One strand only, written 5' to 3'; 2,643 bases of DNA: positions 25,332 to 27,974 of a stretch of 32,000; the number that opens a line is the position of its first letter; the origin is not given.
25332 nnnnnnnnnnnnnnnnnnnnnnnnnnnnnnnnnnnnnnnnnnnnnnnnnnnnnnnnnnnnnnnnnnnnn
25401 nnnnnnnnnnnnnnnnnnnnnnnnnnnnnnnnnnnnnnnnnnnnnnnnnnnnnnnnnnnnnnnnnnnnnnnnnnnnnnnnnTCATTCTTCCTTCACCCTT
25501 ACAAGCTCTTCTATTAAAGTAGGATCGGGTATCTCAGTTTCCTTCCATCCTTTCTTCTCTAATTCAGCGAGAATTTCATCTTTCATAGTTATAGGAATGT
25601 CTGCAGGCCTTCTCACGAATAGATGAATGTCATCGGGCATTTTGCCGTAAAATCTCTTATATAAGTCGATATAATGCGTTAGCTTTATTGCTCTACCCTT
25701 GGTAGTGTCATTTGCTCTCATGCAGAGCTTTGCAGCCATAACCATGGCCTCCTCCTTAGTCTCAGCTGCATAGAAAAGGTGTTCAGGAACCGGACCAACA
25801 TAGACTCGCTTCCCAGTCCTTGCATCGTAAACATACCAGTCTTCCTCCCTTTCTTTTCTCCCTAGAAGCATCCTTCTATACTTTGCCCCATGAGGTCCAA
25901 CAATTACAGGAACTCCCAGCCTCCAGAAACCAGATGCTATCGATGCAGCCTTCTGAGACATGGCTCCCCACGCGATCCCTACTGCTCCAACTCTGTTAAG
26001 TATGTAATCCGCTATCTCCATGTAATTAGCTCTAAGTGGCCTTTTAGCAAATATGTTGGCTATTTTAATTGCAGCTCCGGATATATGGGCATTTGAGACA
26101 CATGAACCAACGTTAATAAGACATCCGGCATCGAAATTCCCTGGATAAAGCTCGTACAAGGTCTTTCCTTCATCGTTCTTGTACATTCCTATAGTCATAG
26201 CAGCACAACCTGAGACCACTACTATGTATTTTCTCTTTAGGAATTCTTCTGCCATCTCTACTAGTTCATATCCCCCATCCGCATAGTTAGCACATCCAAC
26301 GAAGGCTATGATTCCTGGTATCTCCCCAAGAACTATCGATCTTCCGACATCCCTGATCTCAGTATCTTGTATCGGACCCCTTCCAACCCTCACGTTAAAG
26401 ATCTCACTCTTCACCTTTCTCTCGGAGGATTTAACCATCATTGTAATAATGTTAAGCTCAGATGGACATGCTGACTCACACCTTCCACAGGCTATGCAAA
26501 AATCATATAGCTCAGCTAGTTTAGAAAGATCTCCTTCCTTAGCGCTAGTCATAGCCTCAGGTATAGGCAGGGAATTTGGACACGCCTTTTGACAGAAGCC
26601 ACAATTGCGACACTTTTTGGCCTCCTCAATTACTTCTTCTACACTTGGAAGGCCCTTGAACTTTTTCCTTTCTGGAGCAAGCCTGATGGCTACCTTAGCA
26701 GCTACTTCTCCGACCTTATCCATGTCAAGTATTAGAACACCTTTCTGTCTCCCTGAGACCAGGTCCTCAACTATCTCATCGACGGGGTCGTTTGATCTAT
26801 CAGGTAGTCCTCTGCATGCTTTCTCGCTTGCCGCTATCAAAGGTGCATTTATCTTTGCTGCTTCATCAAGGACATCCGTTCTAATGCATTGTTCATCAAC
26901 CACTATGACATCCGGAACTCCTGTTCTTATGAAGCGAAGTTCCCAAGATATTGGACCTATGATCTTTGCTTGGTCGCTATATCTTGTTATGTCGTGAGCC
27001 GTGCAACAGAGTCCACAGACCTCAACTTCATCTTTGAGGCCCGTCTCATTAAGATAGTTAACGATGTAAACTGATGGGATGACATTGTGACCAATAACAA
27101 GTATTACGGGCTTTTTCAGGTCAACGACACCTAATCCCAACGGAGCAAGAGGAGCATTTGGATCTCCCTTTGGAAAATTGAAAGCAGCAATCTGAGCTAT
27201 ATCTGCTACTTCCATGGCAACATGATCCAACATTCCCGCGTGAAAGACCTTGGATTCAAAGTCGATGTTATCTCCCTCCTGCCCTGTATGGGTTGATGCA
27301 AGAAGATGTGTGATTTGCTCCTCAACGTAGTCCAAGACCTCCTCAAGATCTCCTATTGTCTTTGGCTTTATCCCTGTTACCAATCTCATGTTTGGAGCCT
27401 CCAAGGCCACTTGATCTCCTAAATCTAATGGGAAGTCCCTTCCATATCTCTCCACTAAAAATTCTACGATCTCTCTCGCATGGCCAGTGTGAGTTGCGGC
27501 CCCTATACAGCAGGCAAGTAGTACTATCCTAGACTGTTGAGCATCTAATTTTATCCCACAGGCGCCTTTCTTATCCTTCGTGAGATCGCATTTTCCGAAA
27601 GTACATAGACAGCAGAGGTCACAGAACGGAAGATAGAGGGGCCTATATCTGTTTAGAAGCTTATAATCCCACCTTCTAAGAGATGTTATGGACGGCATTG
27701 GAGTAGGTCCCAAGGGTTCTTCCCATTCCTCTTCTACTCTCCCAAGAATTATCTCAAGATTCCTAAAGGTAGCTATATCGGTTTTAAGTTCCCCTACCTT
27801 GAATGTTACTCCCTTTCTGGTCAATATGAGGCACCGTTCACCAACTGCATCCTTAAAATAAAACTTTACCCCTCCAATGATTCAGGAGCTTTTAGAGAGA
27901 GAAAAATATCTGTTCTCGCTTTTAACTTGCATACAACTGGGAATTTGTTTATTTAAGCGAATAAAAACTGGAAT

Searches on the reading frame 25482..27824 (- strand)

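Call 6: search_protein_families(library=pfam, proteins=[window:25482-27824:-], max_evalue=0.00001)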
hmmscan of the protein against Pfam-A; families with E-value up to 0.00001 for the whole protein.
window:25482-27824:- (780 aa): 5 families
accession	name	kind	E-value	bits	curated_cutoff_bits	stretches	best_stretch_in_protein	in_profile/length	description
PF03063.25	Prismane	-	9.9e-67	226.2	27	2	150-650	118-486/513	Prismane/CO dehydrogenase family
PF13237.11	Fer4_10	-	2.9e-08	33.9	25.5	1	398-454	2-53/53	4Fe-4S dicluster domain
PF12838.12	Fer4_7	-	2.7e-07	31.4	27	1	404-455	1-50/52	4Fe-4S dicluster domain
PF13187.11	Fer4_9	-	4.8e-07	30.1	27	1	404-456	1-50/52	4Fe-4S dicluster domain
PF13183.11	Fer4_8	-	2.5e-06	28.4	27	0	401-456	1-67/68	4Fe-4S dicluster domain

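Call 53: search_protein_families(library=ncbifam, proteins=[L138:4130-6181:+, L138:3528-3944:-, L138:2893-3333:-, L138:1735-2859:-], max_evalue=0.0001)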
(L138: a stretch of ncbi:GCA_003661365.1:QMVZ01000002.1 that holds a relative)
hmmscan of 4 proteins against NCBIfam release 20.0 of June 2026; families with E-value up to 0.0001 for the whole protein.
L138:4130-6181:+ (683 aa): 17 families
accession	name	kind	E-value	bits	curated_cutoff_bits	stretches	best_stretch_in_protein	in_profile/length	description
NF004898.0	PRK06259.1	equivalog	9.3e-49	166.3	385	1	273-673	128-484/488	fumarate reductase (CoM/CoB) subunit TfrB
NF045670.1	quin_L_LdhH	equivalog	1.1e-37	129.8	800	1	280-673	305-705/706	L-lactate dehydrogenase (quinone) large subunit LdhH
NF045796.1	DsrK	equivalog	7.9e-27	94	400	2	496-640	247-401/453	sulfate reduction electron transfer complex DsrMKJOP subunit DsrK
NF008369.0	PRK11168.1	equivalog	8.2e-27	94.1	278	1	277-658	9-386/401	anaerobic glycerol-3-phosphate dehydrogenase subunit C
NF045724.1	ferredox_TmcB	equivalog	1.6e-23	83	735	1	274-652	36-404/430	electron transfer complex ferredoxin TmcB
NF045663.1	diclust_near_Sec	equivalog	1.1e-22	80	530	1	284-651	311-617/759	pyridine nucleotide-disulfide oxidoreductase/dicluster-binding protein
NF045711.1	sulf_resp_HmcF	equivalog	1e-17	64.1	750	1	466-654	231-427/457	sulfate respiration complex iron-sulfur protein HmcF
TIGR03379.1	glycerol3P_GlpC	equivalog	7.2e-17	61.2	279.9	1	426-656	150-381/397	anaerobic glycerol-3-phosphate dehydrogenase subunit GlpC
NF038037.1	cytob_DsrM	equivalog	6.1e-13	48.6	300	1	68-224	109-267/320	sulfate reduction electron transfer complex DsrMKJOP subunit DsrM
NF008434.0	PRK11274.1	equivalog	1.3e-11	44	333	1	459-658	187-394/409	glycolate oxidase subunit GlcF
TIGR03288.1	CoB_CoM_SS_B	equivalog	4.5e-09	36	345.15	1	584-662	169-247/290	CoB--CoM heterodisulfide reductase subunit B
TIGR00351.1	narI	equivalog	4.8e-08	33.1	105.55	1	71-227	44-209/225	respiratory nitrate reductase subunit gamma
TIGR00273.1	TIGR00273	equivalog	1.1e-06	27.8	444.8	1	280-370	294-374/432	LutB/LldF family L-lactate oxidation iron-sulfur protein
NF041780.1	hetero_SS_HdrB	equivalog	1.9e-05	24.1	450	0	598-658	197-257/304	ferredoxin:CoB-CoM heterodisulfide reductase subunit HdrB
NF009051.0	PRK12385.1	equivalog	2.7e-05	23.7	333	1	278-356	146-220/244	succinate dehydrogenase/fumarate reductase iron-sulfur subunit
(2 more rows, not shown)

L138:3528-3944:- (138 aa): 4 families
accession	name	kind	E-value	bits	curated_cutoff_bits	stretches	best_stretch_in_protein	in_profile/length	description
NF002270.0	PRK01202.1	subfamily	3.8e-45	152.8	117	1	7-133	2-128/129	glycine cleavage system protein GcvH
TIGR00527.1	gcvH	equivalog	5.8e-38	129.9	115.85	1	9-134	2-128/129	glycine cleavage system protein GcvH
TIGR03077.1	not_gcvH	equivalog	2.1e-16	59.9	144.05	1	20-111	7-99/110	glycine cleavage protein H-like protein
NF045810.1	GcvH_rel_desulf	equivalog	1.8e-15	57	150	1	7-133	10-137/167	GcvH-related protein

L138:2893-3333:- (146 aa): 0 families

L138:1735-2859:- (374 aa): 5 families
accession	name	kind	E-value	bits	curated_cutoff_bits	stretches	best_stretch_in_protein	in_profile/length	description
TIGR00545.2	lipoyltrans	equivalog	8.3e-46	156.5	280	1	41-363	27-325/328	lipoate--protein ligase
NF053751.1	LplAB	exception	2.1e-37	129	550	2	11-256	99-345/348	lipoate-protein ligase LplAB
NF053790.1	LplA_LipA_fuse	exception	1.4e-33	116.3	800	1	45-347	34-308/606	bifunctional lipoate--protein ligase/lipoyl synthase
NF053750.1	LplA_large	exception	5.4e-30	104.6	480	1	28-257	16-247/248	lipoate-protein ligase large subunit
NF053749.1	LplB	equivalog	4.8e-17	61.9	65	1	287-368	3-85/86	lipoate-protein ligase small subunit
